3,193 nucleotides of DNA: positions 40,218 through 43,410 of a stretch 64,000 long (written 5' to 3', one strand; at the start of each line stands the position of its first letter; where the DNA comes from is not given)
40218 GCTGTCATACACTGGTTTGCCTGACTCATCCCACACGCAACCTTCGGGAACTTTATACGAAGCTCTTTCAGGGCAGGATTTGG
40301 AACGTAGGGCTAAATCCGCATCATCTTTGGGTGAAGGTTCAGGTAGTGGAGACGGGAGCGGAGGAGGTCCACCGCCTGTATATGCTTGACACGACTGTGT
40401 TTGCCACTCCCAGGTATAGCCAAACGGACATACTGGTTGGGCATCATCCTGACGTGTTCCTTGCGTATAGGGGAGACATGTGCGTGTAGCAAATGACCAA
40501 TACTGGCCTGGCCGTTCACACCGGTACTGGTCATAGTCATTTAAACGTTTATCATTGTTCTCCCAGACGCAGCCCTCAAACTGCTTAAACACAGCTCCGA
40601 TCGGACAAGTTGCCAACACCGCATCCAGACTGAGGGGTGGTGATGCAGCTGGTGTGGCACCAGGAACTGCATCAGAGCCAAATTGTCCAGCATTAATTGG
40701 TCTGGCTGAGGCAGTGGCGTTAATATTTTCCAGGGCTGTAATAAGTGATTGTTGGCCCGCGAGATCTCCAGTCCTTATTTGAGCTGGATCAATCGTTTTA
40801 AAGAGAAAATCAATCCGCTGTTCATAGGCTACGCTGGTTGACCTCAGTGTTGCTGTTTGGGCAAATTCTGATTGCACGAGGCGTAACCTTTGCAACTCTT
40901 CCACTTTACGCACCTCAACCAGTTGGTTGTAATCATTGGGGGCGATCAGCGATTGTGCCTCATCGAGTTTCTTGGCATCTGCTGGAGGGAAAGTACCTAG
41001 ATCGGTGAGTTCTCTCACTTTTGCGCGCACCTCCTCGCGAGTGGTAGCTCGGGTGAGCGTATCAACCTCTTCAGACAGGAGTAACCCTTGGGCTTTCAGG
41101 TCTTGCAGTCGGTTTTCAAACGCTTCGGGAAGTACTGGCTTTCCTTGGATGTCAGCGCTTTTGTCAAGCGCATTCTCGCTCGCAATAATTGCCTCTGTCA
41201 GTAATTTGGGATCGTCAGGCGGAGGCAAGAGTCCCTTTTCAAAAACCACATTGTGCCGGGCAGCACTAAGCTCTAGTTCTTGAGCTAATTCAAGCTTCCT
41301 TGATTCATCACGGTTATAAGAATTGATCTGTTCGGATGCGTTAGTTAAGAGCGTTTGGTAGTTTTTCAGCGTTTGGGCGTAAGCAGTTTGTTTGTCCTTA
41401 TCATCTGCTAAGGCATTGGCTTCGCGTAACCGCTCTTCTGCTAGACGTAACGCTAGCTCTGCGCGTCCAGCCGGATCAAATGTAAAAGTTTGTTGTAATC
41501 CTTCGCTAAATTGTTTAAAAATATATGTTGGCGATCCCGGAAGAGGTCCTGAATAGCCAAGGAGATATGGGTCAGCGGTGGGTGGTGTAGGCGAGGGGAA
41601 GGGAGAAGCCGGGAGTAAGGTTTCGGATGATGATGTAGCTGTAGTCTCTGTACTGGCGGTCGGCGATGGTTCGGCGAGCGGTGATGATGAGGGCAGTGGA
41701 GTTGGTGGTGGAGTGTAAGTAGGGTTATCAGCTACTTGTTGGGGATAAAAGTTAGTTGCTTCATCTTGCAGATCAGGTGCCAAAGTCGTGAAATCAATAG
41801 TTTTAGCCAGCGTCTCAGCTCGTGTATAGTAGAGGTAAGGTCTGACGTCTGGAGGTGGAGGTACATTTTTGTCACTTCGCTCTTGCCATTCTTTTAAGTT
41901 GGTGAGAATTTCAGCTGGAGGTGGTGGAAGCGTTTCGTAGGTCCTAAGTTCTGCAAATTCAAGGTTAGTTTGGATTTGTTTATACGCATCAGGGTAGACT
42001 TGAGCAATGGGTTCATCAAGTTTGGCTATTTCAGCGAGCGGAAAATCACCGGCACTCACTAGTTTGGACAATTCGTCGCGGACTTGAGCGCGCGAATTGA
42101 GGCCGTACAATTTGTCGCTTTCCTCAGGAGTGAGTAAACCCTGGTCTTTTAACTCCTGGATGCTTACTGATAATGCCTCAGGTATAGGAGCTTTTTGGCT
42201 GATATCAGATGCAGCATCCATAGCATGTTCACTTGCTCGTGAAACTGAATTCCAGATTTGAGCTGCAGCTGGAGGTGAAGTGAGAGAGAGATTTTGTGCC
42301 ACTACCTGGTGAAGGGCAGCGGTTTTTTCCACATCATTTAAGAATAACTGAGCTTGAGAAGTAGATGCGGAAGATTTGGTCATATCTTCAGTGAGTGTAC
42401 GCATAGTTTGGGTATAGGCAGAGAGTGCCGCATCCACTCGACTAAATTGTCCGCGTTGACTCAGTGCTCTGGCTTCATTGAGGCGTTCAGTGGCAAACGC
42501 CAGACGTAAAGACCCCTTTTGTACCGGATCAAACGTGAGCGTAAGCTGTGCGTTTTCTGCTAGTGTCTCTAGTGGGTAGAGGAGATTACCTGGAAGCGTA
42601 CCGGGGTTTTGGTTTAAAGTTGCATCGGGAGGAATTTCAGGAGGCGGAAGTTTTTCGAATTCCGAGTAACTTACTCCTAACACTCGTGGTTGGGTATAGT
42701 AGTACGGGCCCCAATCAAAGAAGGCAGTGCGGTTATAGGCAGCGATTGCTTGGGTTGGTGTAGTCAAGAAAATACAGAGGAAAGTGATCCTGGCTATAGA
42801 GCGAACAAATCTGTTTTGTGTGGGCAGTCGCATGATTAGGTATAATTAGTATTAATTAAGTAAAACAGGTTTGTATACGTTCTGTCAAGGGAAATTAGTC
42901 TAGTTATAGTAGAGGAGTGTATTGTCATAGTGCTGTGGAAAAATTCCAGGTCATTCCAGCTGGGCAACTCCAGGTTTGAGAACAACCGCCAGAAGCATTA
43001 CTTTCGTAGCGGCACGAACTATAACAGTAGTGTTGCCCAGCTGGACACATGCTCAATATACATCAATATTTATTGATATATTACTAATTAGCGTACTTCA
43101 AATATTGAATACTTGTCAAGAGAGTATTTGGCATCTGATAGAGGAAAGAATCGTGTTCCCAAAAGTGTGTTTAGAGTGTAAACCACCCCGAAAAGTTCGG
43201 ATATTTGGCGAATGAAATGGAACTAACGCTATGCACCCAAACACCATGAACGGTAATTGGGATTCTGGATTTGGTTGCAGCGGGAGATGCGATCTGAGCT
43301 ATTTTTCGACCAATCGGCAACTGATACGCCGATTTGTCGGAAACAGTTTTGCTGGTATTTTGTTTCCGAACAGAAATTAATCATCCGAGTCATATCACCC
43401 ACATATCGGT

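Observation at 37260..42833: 1857-aa secreted giant protein: triplicated about 280-aa helical module plus Cys-rich mini-domains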

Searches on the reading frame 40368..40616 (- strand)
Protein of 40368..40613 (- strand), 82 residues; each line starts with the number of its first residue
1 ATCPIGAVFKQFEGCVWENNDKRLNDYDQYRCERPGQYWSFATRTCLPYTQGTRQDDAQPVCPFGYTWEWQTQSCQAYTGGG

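Call 47: search_protein_families(library=pfam, proteins=[window:40368-40613:-], max_evalue=10)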
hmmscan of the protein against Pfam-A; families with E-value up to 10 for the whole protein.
seq(82 aa): 0 families

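Call 51: search_protein_families(library=pfam, alignment_id=A6, max_evalue=1)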
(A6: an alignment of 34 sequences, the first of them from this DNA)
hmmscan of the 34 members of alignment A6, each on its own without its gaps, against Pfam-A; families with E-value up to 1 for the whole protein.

A. member 1, seq(81 aa): 0 families

B. families by the number of members that match (of 34 scanned): 12 families
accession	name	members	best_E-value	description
PF01607.29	CBM_14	18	7.8e-05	Chitin binding Peritrophin-A domain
PF19202.5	DUF5874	5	0.014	Family of unknown function (DUF5874)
PF23003.2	Fn1_2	2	0.027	Fibronectin type I domain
PF11100.13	TrbE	1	0.059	Conjugal transfer protein TrbE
PF13948.11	DUF4215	1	0.066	Domain of unknown function (DUF4215)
PF23106.1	EGF_Teneurin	1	0.1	Teneurin-like EGF domain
PF03962.21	Mnd1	1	0.14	Mnd1 HTH domain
PF17512.7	Sh_2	1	0.15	Metapneumovirus Small hydrophobic protein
PF11383.14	DUF3187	1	0.17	Protein of unknown function (DUF3187)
PF12662.13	cEGF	1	0.27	Complement Clr-like EGF-like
PF22659.2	YycE-like_C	1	0.3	YycE-like C-terminal domain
PF18278.7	RANK_CRD_2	1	0.71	Receptor activator of the NF-KB cysteine-rich repeat domain 2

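Call 52: search_solved_structures(query=A6, max_evalue=10, show_alignments=2)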
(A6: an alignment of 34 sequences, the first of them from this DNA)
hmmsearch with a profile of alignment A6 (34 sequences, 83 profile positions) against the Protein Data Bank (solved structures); distinct sequences matched with E-value up to 10: 3.
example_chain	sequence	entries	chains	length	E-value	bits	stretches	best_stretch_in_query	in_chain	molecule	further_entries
3lze_A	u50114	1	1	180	0.4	14.4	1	23-56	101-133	Putative 6-pyruvoyl tetrahydrobiopterin synthase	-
3m0n_A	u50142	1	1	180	0.51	14.1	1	23-56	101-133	Putative 6-pyruvoyl tetrahydrobiopterin synthase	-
2a0s_A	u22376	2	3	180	0.52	14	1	23-56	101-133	6-pyruvoyl tetrahydropterin synthase | 6-pyruvoyl tetrahydrobiopterin synthase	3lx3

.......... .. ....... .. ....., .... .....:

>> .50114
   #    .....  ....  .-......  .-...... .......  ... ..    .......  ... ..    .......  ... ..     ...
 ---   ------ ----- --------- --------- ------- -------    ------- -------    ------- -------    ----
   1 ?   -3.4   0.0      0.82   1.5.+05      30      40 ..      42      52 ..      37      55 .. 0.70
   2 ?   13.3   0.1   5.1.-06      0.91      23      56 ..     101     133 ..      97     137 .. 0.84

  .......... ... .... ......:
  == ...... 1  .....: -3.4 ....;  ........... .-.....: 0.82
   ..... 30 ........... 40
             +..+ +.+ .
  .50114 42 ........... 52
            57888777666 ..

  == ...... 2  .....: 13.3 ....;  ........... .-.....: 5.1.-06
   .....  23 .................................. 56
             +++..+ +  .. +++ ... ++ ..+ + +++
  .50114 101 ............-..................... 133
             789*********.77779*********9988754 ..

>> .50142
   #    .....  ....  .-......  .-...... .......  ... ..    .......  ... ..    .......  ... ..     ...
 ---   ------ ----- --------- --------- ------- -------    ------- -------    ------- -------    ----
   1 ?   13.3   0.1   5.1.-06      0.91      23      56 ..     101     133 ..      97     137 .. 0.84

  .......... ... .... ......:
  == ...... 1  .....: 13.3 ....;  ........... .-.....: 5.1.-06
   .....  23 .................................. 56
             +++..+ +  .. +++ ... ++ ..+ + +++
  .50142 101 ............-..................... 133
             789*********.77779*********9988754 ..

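Call 71: find_homologous_proteins(query=A6, max_evalue=0.01)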
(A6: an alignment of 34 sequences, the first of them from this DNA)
Query A6 (34 sequences): 24 candidates shared short words with the query, none scored E <= 0.01.

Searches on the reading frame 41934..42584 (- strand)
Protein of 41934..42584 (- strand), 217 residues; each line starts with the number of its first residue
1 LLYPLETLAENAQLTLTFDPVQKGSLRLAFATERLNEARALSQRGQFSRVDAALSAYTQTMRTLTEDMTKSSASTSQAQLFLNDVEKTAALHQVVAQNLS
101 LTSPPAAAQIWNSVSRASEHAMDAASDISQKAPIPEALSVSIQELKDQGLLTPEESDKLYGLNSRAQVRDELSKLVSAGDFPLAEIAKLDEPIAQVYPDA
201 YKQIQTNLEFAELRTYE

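Call 39: find_homologous_proteins(query=A5, max_evalue=0.001)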
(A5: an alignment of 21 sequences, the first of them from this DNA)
Query A5 (21 sequences) (217 aa, profile of the alignment): 5 proteins with E <= 0.001 among 8000 candidates.
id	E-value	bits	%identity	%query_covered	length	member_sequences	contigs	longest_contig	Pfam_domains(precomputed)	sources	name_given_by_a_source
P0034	1.4e-56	210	32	100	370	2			PF18915.6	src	-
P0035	5.6e-9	54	24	67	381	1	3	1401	PF18915.6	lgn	-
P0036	5.8e-8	51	31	7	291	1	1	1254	PF18915.6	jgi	-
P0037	7.7e-6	44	38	20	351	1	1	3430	PF18915.6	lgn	-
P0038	1.5e-4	40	24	66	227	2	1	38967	PF18915.6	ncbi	ncbi:hypothetical protein C0581_03980, partial [Candidatus Parcubacteria bacterium]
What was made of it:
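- Tried and rejected: The module profile returned only five proteins and the six-Cys profile none (calls 39, 71).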

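Call 54: search_protein_representatives(alignment_id=A5)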
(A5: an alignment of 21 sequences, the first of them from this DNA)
Query: 21 sequences, 221 profile positions. Proteins with E-value up to 0.001 (for the whole library): 6441; up to 1e-10: 995; up to 1e-30: 64. The best 150 are listed.
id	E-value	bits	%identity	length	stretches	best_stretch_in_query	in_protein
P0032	4.3e-221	746.0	-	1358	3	1-220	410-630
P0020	1.1e-202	685.7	-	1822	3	3-220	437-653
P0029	3.4e-200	677.6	-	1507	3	1-220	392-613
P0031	1.1e-181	617.1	-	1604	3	1-220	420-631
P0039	4.2e-162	553.1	-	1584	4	2-220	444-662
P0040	4.4e-149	510.5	-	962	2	1-220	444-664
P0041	1.7e-137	472.6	-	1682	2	1-220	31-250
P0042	3.6e-135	465.0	-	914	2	2-220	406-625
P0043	1.7e-122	423.6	-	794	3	1-220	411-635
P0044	3.5e-109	380.0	-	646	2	1-217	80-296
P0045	7.7e-107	372.4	-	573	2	1-218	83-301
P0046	1.4e-67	244.0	-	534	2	28-220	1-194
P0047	2.2e-65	236.9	-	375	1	1-217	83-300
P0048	2.2e-58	213.9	-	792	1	1-218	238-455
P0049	2.4e-58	213.8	-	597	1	1-217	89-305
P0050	7.5e-58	212.2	-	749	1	1-219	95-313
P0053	2.4e-56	207.3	-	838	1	1-219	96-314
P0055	6.4e-56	205.9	-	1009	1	1-218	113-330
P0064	7.9e-53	195.8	-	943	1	1-219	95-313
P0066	5.4e-52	193.1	-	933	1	1-218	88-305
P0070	4.2e-51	190.1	-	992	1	1-218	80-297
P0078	1.7e-48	181.6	-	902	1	1-218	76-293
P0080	6.1e-48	179.8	-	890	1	1-220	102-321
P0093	8.1e-40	153.2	-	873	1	1-218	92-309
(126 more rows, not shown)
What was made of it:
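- Tried and rejected: The exhaustive representative search was needed instead (call 54).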

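Call 55: search_protein_families(library=pfam, proteins=[P0048, P0050, P0053, P0055, P0064, P0066, P0070, P0078, P0080, P0093], max_evalue=0.01)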
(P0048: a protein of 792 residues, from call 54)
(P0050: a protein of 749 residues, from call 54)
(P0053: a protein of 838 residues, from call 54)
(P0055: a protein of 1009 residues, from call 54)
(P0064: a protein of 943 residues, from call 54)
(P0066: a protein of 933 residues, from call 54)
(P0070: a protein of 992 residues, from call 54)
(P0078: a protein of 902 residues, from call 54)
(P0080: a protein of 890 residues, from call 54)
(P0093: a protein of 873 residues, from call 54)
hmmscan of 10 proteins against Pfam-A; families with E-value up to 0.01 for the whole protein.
P0048 (792 aa): 1 family
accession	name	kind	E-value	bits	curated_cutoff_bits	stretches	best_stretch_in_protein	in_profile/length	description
PF18915.5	DUF5667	-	3.6e-11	43.8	27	1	233-318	2-77/99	Domain of unknown function (DUF5667)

P0050 (749 aa): 1 family
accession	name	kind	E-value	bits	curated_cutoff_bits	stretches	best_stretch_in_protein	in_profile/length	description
PF18915.5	DUF5667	-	3.2e-22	79.2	27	1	89-199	1-98/99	Domain of unknown function (DUF5667)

P0053 (838 aa): 1 family
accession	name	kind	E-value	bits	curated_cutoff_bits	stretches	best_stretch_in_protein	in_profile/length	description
PF18915.5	DUF5667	-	5.6e-14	52.8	27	1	91-200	2-98/99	Domain of unknown function (DUF5667)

P0055 (1009 aa): 1 family
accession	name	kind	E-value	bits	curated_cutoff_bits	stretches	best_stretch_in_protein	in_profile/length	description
PF18915.5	DUF5667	-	2.4e-15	57.2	27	1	108-218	2-99/99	Domain of unknown function (DUF5667)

P0064 (943 aa): 1 family
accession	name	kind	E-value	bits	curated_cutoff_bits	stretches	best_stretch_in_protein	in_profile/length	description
PF18915.5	DUF5667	-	6.3e-18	65.5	27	1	91-199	3-98/99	Domain of unknown function (DUF5667)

P0066 (933 aa): 1 family
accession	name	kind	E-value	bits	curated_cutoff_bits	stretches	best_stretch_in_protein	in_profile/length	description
PF18915.5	DUF5667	-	2.2e-13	50.9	27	1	83-191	2-97/99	Domain of unknown function (DUF5667)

P0070 (992 aa): 1 family
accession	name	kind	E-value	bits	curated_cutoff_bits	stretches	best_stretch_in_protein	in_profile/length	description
PF18915.5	DUF5667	-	7.1e-15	55.7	27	1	78-184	5-98/99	Domain of unknown function (DUF5667)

P0078 (902 aa): 1 family
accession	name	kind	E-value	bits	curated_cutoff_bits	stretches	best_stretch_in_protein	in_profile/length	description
PF18915.5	DUF5667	-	1.6e-16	61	27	1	72-179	3-97/99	Domain of unknown function (DUF5667)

P0080 (890 aa): 1 family
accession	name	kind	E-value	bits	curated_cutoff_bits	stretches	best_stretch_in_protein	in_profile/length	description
PF18915.5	DUF5667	-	1e-16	61.6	27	1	98-197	3-89/99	Domain of unknown function (DUF5667)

P0093 (873 aa): 1 family
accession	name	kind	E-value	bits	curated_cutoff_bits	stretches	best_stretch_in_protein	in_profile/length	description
PF18915.5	DUF5667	-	8.8e-14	52.2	27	1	87-197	2-99/99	Domain of unknown function (DUF5667)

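Call 113: search_protein_families(library=pfam, alignment_id=A9, max_evalue=0.0001)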
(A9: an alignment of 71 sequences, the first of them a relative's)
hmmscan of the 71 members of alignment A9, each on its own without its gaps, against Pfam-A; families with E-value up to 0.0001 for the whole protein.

A. member 1, P0048 (792 aa): 1 family
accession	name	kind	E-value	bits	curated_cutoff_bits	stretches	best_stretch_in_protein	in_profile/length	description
PF18915.5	DUF5667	-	3.6e-11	43.8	27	1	233-318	2-77/99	Domain of unknown function (DUF5667)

B. families by the number of members that match (of 71 scanned): 15 families
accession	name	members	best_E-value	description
PF18915.5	DUF5667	66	6.5e-45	Domain of unknown function (DUF5667)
PF04773.18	FecR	3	2.7e-11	FecR protein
PF00082.27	Peptidase_S8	1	2.3e-66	Subtilase family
PF14321.11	DUF4382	1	1.9e-21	Domain of unknown function (DUF4382)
PF17957.7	Big_7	1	3e-17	Bacterial Ig domain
PF13180.12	PDZ_2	1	8.6e-15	PDZ domain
PF17820.7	PDZ_6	1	2.3e-10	PDZ domain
PF18933.6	PsbP_2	1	4.6e-08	PsbP-like protein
PF00050.26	Kazal_1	1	4.9e-08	Kazal-type serine protease inhibitor domain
PF07648.20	Kazal_2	1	4.3e-07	Kazal-type serine protease inhibitor domain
PF00127.26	Copper-bind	1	1.9e-06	Copper binding proteins, plastocyanin/azurin family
PF00595.29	PDZ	1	4.4e-06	PDZ domain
PF02822.19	Antistasin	1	5.7e-06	Antistasin family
PF13473.12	Cupredoxin_1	1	1.9e-05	Cupredoxin-like domain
PF18237.6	Tk-SP_N-pro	1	5.6e-05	Tk-SP N-propeptide domain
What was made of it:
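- Partner domains of DUF5667 in 71 relatives are all extracellular types: FecR, subtilase, PDZ, Ig-like, Kazal, antistasin, cupredoxin (call 113). DUF5667 is fused to many unrelated domains (call 113).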

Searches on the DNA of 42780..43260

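Call 99: search_rna_families(source=window, start=42780, end=43260, threshold=evalue, max_evalue=1)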
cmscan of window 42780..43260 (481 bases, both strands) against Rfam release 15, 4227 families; matches with E-value up to 1: 0.
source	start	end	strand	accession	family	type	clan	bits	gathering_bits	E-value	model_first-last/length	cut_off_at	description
